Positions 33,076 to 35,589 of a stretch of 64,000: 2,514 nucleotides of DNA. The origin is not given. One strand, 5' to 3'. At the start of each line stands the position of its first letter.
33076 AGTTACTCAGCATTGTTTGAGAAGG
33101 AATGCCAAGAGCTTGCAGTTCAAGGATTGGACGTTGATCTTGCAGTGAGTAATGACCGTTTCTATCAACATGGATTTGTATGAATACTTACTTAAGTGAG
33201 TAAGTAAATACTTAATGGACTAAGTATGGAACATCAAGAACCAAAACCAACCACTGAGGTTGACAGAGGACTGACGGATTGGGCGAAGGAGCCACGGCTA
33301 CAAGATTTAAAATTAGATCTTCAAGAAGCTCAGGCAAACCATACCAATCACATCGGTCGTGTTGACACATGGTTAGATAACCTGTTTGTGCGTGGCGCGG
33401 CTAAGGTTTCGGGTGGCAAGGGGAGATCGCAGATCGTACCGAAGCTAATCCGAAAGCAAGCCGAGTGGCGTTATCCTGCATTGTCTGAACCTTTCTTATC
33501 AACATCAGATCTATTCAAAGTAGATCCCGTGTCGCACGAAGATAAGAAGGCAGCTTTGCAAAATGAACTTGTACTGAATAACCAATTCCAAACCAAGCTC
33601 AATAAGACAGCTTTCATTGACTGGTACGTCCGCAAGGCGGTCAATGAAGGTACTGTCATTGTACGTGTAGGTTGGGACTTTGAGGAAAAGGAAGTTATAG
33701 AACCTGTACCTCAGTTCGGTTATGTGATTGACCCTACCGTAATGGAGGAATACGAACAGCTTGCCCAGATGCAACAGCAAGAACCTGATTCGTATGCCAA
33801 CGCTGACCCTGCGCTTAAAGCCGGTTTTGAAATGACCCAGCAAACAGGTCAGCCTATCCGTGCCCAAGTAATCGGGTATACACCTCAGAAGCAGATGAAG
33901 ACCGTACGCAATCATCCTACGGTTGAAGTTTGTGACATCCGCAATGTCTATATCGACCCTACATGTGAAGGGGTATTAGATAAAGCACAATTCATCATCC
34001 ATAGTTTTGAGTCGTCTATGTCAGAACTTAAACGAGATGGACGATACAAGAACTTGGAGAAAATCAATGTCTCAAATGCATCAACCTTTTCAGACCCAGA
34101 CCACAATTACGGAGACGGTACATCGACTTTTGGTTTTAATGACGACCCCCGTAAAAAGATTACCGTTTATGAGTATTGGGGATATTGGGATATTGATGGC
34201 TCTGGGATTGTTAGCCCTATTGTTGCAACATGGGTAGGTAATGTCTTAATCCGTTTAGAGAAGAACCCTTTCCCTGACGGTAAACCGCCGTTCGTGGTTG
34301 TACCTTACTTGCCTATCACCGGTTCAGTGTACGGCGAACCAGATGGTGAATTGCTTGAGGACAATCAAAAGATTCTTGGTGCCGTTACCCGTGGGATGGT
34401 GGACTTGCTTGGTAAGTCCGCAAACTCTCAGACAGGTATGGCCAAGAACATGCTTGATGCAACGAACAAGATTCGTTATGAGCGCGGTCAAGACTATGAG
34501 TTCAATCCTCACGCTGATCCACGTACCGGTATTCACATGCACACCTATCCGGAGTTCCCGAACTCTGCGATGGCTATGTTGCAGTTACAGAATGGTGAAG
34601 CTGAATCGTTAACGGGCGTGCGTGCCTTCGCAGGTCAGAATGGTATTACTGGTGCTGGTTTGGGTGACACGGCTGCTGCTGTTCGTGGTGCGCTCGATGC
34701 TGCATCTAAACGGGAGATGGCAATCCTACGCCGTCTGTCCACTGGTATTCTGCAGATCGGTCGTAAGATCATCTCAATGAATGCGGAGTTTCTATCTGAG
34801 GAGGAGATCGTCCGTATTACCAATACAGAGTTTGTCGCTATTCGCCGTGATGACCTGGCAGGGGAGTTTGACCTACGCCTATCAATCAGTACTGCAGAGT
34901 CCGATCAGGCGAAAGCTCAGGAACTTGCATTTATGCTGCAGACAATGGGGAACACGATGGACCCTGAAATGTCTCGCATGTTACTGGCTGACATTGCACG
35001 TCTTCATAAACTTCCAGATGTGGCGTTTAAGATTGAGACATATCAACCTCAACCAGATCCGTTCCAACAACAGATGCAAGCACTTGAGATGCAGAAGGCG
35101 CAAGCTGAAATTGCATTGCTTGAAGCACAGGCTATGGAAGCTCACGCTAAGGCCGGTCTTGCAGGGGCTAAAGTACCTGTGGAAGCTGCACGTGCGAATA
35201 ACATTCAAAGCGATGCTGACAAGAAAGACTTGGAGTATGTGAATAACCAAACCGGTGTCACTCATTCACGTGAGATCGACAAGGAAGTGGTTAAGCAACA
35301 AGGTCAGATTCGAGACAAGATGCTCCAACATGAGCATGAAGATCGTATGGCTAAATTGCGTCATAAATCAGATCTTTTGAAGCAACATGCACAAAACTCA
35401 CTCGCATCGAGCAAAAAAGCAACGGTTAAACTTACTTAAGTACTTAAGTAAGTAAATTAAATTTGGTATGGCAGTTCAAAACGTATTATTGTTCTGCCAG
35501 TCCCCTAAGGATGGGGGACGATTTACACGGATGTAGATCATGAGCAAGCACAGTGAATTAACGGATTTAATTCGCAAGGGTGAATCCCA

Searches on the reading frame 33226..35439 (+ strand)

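Call 62: search_protein_families(library=pfam, proteins=[window:33226-35439:+], max_evalue=0.001)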
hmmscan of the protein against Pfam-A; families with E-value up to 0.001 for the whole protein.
window:33226-35439:+ (737 aa): 2 families
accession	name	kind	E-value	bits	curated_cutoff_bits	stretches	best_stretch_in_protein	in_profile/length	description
PF23899.1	SU10_portal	-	4.5e-153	511.3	30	1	25-628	2-593/593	Phage SU10 portal protein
PF16510.12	P22_portal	-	1.8e-09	37.1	26.1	1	391-644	313-592/594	Phage P22-like portal protein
